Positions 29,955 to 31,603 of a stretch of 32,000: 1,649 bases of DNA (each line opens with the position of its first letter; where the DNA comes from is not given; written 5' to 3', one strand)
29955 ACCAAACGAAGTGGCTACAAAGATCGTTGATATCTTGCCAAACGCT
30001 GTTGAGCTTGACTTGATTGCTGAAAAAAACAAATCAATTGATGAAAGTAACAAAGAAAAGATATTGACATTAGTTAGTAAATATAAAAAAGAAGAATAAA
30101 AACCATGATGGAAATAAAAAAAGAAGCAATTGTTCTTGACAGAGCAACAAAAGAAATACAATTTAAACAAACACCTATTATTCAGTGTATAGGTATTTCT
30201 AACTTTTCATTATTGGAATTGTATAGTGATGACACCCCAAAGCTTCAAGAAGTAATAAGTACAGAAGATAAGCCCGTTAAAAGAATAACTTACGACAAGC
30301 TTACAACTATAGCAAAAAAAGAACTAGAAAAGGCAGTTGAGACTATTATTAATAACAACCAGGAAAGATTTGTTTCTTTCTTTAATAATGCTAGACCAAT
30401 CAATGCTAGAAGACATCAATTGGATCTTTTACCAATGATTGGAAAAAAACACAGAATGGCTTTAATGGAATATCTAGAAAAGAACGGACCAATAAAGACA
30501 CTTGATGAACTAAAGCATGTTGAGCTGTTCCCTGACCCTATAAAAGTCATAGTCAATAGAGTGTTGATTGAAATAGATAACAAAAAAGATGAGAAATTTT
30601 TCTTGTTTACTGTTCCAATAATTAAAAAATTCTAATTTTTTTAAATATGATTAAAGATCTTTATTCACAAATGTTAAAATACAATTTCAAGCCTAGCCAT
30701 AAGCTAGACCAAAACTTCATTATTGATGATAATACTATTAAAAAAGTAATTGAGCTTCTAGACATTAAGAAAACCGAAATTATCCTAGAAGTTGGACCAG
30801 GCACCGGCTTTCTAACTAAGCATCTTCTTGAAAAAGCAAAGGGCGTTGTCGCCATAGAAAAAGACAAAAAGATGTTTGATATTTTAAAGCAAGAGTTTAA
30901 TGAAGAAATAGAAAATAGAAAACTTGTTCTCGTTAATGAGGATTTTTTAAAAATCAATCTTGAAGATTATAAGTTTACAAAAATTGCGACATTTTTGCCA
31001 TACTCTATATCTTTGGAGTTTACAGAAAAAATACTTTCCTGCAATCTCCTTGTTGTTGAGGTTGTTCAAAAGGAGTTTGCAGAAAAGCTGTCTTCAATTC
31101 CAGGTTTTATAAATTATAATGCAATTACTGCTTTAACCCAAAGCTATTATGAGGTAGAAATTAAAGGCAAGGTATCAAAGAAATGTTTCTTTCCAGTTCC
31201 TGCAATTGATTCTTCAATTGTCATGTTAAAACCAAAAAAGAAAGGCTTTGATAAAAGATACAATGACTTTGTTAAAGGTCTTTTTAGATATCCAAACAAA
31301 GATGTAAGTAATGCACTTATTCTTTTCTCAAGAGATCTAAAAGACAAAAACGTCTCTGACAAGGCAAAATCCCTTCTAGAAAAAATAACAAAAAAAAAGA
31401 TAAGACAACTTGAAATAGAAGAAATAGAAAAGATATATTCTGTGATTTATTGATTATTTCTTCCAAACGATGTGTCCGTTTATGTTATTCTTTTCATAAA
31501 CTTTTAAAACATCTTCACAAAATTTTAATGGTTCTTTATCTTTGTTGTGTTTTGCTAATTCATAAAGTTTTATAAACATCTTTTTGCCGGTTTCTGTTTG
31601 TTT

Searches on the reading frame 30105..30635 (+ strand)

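Call 7: search_protein_families(library=pfam, proteins=[window:30105-30635:+], max_evalue=0.01)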
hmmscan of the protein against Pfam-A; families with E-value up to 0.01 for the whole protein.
window:30105-30635:+ (176 aa): 2 families
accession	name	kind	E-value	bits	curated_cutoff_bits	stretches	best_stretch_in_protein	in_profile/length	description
PF04919.18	DUF655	-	1.7e-31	110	22.2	1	16-169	19-180/181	Protein of unknown function (DUF655)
PF12836.13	HHH_3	-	0.0098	16.4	27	0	101-140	11-50/65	Helix-hairpin-helix motif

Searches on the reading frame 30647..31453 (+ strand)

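Call 7: search_protein_families(library=pfam, proteins=[window:30647-31453:+], max_evalue=0.01)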
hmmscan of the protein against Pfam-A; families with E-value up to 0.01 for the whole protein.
window:30647-31453:+ (268 aa): 6 families
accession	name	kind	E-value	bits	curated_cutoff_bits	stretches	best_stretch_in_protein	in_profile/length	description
PF00398.26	RrnaAD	-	2.3e-42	145.4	24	1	17-252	5-254/263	Ribosomal RNA adenine dimethylase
PF13649.12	Methyltransf_25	-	2.9e-06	28.3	27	1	46-115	1-70/97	Methyltransferase domain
PF08241.18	Methyltransf_11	-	3.2e-05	24.9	21.2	1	47-111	1-62/95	Methyltransferase domain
PF01135.25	PCMT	-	7.4e-05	23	20.3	1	27-87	58-121/210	Protein-L-isoaspartate(D-aspartate) O-methyltransferase (PCMT)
PF01795.25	Methyltransf_5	-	0.0043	17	27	1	32-113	10-93/309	MraW methylase family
PF08242.18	Methyltransf_12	-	0.0064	17.6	30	0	47-91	1-47/98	Methyltransferase domain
